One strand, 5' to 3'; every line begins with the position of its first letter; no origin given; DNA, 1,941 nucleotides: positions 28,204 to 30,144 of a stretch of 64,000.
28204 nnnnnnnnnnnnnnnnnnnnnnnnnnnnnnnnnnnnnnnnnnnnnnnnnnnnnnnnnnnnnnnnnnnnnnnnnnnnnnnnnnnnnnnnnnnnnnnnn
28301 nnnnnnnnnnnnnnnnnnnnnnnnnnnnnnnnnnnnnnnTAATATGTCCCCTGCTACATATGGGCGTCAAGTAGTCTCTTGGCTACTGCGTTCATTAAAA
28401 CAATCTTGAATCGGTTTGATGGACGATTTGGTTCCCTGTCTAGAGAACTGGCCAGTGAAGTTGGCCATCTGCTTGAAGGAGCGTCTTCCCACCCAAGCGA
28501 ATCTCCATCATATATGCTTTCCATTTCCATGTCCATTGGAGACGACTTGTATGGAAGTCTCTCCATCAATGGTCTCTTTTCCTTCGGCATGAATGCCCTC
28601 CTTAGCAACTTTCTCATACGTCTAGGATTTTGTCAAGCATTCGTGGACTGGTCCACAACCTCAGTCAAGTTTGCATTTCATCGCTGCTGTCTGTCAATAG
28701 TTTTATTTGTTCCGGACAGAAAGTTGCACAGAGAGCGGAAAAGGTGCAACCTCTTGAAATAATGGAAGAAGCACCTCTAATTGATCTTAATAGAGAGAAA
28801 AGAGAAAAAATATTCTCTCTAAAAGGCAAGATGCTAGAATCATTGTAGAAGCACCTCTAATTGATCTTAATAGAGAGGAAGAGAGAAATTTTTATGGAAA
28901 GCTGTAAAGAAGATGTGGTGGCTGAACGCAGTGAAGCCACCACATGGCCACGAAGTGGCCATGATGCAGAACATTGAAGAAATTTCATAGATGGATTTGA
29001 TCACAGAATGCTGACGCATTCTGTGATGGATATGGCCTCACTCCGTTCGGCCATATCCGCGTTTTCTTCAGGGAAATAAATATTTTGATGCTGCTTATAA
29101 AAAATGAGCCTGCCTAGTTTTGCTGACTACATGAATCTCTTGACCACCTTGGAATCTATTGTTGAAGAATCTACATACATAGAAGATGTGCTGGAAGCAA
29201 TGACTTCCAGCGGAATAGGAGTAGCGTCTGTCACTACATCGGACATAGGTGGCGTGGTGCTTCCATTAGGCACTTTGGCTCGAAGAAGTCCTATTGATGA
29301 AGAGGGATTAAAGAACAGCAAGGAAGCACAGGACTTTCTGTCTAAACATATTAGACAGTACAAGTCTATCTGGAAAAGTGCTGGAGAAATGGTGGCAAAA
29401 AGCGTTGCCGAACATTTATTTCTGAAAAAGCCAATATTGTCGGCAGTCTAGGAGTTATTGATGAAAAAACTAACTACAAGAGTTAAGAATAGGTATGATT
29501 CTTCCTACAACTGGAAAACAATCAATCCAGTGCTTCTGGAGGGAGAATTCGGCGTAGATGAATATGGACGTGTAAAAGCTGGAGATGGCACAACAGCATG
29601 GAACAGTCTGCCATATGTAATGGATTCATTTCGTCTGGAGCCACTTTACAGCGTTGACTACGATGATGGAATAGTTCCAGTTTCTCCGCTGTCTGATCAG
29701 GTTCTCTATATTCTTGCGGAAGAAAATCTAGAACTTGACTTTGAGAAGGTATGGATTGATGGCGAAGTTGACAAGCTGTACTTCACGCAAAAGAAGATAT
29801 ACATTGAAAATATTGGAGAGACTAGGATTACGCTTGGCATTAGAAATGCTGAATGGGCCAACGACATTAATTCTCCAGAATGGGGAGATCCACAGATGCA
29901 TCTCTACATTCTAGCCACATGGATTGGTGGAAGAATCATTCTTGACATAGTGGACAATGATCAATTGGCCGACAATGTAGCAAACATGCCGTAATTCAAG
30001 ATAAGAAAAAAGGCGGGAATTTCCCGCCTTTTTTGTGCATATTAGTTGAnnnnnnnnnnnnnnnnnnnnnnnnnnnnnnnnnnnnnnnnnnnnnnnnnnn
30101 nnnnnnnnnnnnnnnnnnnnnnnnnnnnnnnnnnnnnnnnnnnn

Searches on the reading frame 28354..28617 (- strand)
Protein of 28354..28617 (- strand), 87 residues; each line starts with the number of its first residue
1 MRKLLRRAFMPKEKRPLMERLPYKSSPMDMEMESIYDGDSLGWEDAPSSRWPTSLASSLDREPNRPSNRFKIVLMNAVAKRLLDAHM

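Call 10: search_protein_families(library=pfam, proteins=[window:28354-28617:-], max_evalue=0.01)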
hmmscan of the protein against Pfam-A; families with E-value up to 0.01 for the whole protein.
window:28354-28617:- (87 aa): 0 families

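Call 11: search_protein_families(library=phrogs, proteins=[window:28354-28617:-], max_evalue=0.01)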
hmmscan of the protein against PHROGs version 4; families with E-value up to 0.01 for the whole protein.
window:28354-28617:- (87 aa): 0 families

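Call 12: find_related_loci(query=window:28354-28617:-, collection=viral_contigs, flank=4000)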
Query window:28354-28617:- (87 aa) in viral_contigs; peptide patterns used: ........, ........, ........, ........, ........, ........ (x = any residue, [..] = any of these).
8 stretches matched a pattern, but none encodes a relative of the query by tblastn (E <= 1e-3).

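Call 19: find_encoding_contigs(protein=window:28354-28617:-, flank=3000, max_places=10)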
Protein window:28354-28617:- (87 aa): no gene with exactly this product is on record in the collection.

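Call 22: find_encoding_contigs(protein=window:28354-28590:-, flank=3000, max_places=10)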
Protein window:28354-28590:- (78 aa): 17 contigs read that carry it; 10 places shown.
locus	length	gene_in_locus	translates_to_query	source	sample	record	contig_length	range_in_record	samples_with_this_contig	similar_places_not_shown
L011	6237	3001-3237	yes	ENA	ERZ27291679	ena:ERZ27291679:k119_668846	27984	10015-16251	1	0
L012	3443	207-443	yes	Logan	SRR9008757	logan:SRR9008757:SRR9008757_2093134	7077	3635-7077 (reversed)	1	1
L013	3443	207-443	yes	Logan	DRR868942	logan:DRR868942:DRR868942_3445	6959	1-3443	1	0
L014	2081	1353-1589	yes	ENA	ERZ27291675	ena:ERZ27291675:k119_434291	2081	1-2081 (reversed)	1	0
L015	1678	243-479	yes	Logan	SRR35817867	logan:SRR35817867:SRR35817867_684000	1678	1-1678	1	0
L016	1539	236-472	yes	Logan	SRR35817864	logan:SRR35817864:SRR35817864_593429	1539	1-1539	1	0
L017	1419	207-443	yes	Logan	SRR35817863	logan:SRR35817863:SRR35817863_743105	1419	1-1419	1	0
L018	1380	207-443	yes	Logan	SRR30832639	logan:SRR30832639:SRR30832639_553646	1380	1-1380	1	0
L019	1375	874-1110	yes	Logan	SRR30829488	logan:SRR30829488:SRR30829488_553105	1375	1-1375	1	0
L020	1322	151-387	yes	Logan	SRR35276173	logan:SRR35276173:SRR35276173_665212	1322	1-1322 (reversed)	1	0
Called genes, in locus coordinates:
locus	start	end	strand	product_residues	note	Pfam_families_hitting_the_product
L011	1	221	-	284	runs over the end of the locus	PF01145:Band_7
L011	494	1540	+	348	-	-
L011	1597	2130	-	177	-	-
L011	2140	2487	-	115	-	-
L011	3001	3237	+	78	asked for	-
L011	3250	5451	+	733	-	-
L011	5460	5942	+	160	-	PF22769:DCD (weak), PF00692:dUTPase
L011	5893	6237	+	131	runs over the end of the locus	-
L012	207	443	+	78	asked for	-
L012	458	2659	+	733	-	-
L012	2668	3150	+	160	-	PF22769:DCD (weak), PF00692:dUTPase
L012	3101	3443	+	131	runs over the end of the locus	-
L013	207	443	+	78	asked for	-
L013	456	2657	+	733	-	-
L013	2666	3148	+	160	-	PF22769:DCD (weak), PF00692:dUTPase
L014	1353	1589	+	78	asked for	-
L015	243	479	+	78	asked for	-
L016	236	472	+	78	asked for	-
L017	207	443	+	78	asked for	-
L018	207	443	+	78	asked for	-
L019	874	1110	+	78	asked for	-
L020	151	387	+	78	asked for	-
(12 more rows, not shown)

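Call 46: search_protein_families(library=ncbifam, proteins=[window:28354-28590:-], max_evalue=0.1)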
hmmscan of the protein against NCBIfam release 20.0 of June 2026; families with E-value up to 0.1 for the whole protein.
window:28354-28590:- (78 aa): 0 families

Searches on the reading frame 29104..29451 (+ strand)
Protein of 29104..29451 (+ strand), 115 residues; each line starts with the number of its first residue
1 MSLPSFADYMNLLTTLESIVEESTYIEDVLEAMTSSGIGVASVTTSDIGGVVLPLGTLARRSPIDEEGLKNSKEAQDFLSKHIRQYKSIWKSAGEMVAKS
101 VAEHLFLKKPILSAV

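Call 10: search_protein_families(library=pfam, proteins=[window:29104-29451:+], max_evalue=0.01)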
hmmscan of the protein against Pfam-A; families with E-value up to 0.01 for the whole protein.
window:29104-29451:+ (115 aa): 0 families

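Call 11: search_protein_families(library=phrogs, proteins=[window:29104-29451:+], max_evalue=0.01)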
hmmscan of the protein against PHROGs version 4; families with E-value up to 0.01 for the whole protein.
window:29104-29451:+ (115 aa): 0 families

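Call 13: find_related_loci(query=window:29104-29451:+, collection=viral_contigs, flank=4000)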
Query window:29104-29451:+ (115 aa) in viral_contigs; peptide patterns used: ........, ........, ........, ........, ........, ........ (x = any residue, [..] = any of these).
19 stretches matched a pattern, but none encodes a relative of the query by tblastn (E <= 1e-3).

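Call 20: find_encoding_contigs(protein=window:29104-29451:+, flank=3000, max_places=10)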
Protein window:29104-29451:+ (115 aa): 20 contigs read that carry it; 10 places shown.
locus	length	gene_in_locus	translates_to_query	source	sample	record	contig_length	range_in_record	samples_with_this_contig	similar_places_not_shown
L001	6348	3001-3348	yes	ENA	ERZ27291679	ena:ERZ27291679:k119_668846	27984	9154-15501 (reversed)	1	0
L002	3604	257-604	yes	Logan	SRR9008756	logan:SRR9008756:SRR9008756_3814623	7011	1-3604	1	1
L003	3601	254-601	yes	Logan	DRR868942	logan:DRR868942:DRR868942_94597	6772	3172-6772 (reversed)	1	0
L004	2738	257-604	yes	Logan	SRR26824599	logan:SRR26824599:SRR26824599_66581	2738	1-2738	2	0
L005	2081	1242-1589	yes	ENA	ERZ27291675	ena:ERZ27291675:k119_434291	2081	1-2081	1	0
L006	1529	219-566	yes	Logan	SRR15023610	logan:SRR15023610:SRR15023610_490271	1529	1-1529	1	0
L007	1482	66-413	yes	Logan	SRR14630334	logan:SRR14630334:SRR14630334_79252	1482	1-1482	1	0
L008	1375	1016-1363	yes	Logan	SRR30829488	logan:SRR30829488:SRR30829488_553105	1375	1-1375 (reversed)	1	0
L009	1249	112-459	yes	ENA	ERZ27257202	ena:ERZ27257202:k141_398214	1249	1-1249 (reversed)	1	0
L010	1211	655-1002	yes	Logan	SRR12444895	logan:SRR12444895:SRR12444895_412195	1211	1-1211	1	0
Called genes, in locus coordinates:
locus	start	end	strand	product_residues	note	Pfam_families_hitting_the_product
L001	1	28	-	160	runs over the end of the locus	PF22769:DCD (weak), PF00692:dUTPase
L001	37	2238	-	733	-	-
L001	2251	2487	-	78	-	-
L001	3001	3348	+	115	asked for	-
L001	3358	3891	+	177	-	-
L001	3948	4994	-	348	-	-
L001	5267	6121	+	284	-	PF01145:Band_7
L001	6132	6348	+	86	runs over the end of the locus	-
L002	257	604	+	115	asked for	-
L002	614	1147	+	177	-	-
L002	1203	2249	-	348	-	-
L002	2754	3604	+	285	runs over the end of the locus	PF01145:Band_7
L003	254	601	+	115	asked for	-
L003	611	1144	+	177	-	-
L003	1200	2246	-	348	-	-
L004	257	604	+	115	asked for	-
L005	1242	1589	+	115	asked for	-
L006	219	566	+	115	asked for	-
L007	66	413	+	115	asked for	-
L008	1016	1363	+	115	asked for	-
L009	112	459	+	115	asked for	-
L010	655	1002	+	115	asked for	-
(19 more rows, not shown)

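Call 25: find_homologous_proteins(query=window:29104-29451:+)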
Query window:29104-29451:+ (115 aa): 19 proteins with E <= 0.001 among 24 candidates.
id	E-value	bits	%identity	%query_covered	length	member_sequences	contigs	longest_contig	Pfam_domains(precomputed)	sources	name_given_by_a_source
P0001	2.0e-65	235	100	100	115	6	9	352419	-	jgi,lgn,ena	-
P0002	2.9e-53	196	86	95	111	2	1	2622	-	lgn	-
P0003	4.2e-50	186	82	95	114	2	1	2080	-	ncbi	-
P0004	2.0e-49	184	79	95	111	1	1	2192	-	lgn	-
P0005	3.9e-49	183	82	95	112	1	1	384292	-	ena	-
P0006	5.2e-49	183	81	95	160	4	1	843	-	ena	-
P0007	5.0e-48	179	78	95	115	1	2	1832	-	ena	-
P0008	7.4e-48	179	77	97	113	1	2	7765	-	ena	-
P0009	2.7e-47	177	75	96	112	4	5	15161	-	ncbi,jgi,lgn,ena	jgi:hypothetical protein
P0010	1.3e-44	168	75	94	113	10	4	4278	-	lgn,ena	-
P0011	3.8e-44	167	71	97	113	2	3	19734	-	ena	-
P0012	2.0e-43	165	73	94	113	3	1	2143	-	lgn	-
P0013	1.3e-42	162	69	94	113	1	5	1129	-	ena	-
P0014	3.3e-41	157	68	95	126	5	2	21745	-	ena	-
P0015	3.8e-41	157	69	94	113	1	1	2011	-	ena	-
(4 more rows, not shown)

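Call 26: find_encoding_contigs(protein=P0005, flank=3500, max_places=3)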
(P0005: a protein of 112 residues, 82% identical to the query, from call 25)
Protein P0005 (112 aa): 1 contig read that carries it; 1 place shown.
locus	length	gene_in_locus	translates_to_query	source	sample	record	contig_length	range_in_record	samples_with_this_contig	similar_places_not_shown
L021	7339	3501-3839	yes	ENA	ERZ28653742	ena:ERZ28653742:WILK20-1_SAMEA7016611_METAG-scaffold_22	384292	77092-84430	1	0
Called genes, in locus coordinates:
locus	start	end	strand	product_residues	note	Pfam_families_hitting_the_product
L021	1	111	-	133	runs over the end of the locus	-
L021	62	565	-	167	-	PF22769:DCD (weak), PF00692:dUTPase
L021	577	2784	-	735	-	-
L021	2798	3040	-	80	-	-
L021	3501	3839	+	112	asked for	-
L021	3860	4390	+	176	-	-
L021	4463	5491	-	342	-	-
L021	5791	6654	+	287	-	PF01145:Band_7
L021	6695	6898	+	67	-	-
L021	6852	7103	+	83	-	-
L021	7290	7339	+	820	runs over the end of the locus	PF02518:HATPase_c (faint), PF13589:HATPase_c_3 (weak)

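Call 27: find_encoding_contigs(protein=P0009, flank=3500, max_places=4)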
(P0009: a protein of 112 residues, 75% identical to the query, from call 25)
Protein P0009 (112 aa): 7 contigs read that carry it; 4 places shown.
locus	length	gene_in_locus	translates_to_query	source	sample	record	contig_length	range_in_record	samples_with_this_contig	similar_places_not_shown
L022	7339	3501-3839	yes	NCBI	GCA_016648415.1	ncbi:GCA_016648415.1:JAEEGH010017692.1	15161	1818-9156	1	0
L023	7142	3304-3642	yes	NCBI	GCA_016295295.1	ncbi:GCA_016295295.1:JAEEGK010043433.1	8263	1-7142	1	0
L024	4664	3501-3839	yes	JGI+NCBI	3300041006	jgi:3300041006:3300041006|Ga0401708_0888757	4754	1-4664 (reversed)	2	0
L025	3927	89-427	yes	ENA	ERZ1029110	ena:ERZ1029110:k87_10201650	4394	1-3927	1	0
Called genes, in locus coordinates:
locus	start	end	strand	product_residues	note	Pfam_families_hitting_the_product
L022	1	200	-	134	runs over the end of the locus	-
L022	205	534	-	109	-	-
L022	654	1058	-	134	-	-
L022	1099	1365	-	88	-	-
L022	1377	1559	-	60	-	-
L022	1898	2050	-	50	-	-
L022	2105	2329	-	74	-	-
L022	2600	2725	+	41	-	-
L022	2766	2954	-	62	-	-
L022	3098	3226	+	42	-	-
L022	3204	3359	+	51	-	-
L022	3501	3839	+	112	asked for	-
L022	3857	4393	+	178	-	-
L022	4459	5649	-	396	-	PF01385:OrfB_IS605, PF07282:Cas12f1-like_TNB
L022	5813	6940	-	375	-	-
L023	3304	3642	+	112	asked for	-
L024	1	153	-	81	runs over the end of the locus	?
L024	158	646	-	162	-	PF22769:DCD (weak), PF00692:dUTPase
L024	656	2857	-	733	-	-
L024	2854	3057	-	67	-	-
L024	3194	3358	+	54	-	-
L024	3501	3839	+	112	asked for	-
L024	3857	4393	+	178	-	-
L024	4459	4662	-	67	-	?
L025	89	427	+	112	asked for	-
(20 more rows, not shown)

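Call 28: find_encoding_contigs(protein=P0011, flank=3500, max_places=3)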
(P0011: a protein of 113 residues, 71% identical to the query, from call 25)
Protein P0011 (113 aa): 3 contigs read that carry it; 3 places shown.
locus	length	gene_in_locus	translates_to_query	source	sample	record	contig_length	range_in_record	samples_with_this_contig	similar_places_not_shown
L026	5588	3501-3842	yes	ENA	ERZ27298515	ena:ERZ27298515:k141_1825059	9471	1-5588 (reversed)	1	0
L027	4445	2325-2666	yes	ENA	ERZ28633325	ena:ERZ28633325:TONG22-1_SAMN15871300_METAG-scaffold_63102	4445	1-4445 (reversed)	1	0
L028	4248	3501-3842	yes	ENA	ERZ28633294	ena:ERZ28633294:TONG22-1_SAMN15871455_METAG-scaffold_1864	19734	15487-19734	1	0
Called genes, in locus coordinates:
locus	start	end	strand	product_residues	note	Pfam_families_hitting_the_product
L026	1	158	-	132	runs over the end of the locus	-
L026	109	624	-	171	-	PF22769:DCD (weak), PF00692:dUTPase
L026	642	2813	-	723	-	-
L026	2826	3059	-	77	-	-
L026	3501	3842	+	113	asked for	-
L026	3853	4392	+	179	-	-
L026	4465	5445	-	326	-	-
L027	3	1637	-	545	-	?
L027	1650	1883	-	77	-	-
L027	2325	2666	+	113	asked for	-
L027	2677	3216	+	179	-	-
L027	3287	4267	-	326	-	-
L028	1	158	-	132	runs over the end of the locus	-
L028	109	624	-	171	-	PF22769:DCD (weak), PF00692:dUTPase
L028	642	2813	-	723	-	-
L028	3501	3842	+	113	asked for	-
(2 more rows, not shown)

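Call 29: find_encoding_contigs(protein=P0014, flank=3500, max_places=3)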
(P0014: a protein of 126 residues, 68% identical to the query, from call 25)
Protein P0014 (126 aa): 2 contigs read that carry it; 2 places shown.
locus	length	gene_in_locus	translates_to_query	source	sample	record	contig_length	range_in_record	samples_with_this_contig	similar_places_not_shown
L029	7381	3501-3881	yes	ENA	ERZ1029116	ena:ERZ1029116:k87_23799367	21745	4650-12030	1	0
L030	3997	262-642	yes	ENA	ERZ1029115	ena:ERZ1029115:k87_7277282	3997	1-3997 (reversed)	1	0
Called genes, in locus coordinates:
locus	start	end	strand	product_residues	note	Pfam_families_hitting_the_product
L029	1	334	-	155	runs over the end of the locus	PF00692:dUTPase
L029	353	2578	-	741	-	-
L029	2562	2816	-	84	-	-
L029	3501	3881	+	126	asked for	-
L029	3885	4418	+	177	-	-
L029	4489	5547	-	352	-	-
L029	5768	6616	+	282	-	PF01145:Band_7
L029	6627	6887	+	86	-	-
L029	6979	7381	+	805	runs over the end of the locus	-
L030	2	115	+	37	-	?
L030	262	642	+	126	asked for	-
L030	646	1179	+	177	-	-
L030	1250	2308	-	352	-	-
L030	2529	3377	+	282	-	PF01145:Band_7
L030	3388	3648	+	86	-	-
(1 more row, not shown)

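Call 36: find_related_loci(query=A3, collection=viral_contigs, flank=1500)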
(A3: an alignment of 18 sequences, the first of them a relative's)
Query A3 (115 aa) in viral_contigs; peptide patterns used: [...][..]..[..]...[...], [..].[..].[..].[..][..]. (x = any residue, [..] = any of these).
330 stretches matched a pattern, but none encodes a relative of the query by tblastn (E <= 1e-3).

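Call 37: find_related_loci(query=A3, collection=metagenome_contigs, flank=1500)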
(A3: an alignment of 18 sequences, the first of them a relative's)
Query A3 (115 aa) in metagenome_contigs; peptide patterns used: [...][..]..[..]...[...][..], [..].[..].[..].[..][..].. (x = any residue, [..] = any of these).
385 stretches matched a pattern; 5 encode a relative of the query (tblastn E <= 1e-3); 5 distinct loci.
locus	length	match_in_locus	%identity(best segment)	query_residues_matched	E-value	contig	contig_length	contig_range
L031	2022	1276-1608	93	1-111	4e-70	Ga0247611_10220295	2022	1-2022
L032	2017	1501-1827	82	1-109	1e-59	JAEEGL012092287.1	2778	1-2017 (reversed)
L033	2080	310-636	82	1-109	2e-60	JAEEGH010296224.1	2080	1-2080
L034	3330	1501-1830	75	1-110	7e-57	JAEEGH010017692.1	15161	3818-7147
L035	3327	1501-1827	68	1-109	2e-51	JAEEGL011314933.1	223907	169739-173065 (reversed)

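Call 39: find_related_loci(query=A3, collection=genome_contigs, flank=1500)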
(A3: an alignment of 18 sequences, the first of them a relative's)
Query A3 (115 aa) in genome_contigs; peptide patterns used: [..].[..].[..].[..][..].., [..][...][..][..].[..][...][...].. (x = any residue, [..] = any of these).
90 stretches matched a pattern, but none encodes a relative of the query by tblastn (E <= 1e-3).

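Call 40: find_encoding_contigs(protein=P0002, flank=1500, max_places=3)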
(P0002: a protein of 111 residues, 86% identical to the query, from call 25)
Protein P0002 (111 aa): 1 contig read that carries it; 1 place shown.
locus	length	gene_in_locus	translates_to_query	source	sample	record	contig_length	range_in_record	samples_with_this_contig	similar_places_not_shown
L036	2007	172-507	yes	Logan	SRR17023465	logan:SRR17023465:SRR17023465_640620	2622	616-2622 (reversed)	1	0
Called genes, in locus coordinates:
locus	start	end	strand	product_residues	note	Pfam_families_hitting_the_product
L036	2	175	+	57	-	?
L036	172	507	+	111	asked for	-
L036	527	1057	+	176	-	-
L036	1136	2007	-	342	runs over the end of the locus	-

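Call 41: find_encoding_contigs(protein=P0008, flank=1500, max_places=3)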
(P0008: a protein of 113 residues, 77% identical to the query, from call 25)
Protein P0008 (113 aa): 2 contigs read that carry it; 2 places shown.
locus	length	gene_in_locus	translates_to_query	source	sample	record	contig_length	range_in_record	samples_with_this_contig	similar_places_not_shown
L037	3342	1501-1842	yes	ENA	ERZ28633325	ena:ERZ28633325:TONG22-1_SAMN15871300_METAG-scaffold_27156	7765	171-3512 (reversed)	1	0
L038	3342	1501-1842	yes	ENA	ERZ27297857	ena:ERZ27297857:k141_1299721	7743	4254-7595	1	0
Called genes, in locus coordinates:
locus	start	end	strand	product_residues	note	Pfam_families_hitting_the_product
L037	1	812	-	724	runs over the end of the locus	-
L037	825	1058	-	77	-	-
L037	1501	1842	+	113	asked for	-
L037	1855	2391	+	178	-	-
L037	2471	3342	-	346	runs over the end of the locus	?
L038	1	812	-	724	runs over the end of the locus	-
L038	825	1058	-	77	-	-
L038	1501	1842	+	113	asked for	-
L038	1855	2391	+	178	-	-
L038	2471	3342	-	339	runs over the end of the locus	?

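Call 42: find_encoding_contigs(protein=P0010, flank=1500, max_places=4)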
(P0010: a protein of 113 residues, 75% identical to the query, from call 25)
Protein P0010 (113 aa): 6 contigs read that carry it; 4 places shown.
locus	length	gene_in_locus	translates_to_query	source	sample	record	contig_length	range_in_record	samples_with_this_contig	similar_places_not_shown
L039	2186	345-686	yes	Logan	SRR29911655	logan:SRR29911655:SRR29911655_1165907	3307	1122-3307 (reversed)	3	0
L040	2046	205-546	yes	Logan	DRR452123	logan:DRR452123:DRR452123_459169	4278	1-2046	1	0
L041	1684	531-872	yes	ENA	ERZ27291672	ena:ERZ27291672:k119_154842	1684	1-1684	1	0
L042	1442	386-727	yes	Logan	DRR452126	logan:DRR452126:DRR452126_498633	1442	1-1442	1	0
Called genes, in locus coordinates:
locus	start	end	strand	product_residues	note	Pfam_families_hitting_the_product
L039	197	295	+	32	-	-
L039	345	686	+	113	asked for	-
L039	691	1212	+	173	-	-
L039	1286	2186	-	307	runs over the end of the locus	-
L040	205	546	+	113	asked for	-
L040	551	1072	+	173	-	-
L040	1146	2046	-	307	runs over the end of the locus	-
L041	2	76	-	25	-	?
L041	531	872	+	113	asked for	-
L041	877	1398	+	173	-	-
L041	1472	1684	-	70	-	?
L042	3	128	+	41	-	?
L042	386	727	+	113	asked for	-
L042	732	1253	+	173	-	-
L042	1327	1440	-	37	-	?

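Call 46: search_protein_families(library=ncbifam, proteins=[window:29104-29451:+], max_evalue=0.1)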
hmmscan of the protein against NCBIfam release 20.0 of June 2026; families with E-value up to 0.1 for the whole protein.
window:29104-29451:+ (115 aa): 0 families

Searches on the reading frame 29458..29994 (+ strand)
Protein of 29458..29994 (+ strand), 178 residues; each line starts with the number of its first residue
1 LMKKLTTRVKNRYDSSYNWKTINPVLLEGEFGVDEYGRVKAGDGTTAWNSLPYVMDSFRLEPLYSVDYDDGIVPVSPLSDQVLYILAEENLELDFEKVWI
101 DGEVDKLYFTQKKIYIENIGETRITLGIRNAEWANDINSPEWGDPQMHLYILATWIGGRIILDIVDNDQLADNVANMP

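Call 10: search_protein_families(library=pfam, proteins=[window:29458-29994:+], max_evalue=0.01)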
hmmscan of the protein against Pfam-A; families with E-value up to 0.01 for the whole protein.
window:29458-29994:+ (178 aa): 1 family
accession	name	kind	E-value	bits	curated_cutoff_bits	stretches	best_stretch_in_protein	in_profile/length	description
PF18454.7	Mtd_N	-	0.0032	17.8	26.3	1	10-46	2-37/37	Major tropism determinant N-terminal domain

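Call 11: search_protein_families(library=phrogs, proteins=[window:29458-29994:+], max_evalue=0.01)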
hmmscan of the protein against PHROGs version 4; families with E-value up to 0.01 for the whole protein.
window:29458-29994:+ (178 aa): 12 families
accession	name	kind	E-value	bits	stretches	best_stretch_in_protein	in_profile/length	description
phrog_697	-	head and packaging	3e-09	35.7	1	7-53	3-50/2079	structural protein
phrog_31660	-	tail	6.7e-08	33.5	1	8-54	9-56/182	tail fiber protein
phrog_27786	-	tail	1.3e-07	31.6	1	9-57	7-56/729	tail spike protein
phrog_19976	-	tail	4.6e-07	30.5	1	6-56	7-62/256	tail assembly protein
phrog_24754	-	tail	8.5e-07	30.1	1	7-57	5-56/202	tail fiber protein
phrog_38417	-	other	3.4e-06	27.5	1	9-57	4-53/312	hyaluronidase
phrog_6049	-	tail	4.4e-06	27.5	1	9-54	11-57/337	tail fiber protein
phrog_33904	-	tail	1.7e-05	24.6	1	8-59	3-55/542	tail fiber protein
phrog_21562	-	tail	0.00048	20.2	1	16-57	14-56/324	tail protein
phrog_19200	-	head and packaging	0.00059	20.2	1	4-54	7-58/268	virion structural protein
phrog_24580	-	tail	0.0024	18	1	8-57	3-53/292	tail fiber protein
phrog_11419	-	tail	0.0024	16.7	1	7-60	96-150/1063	tail fiber protein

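Call 46: search_protein_families(library=ncbifam, proteins=[window:29458-29994:+], max_evalue=0.1)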
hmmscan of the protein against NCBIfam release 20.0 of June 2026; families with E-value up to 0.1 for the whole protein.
window:29458-29994:+ (178 aa): 0 families
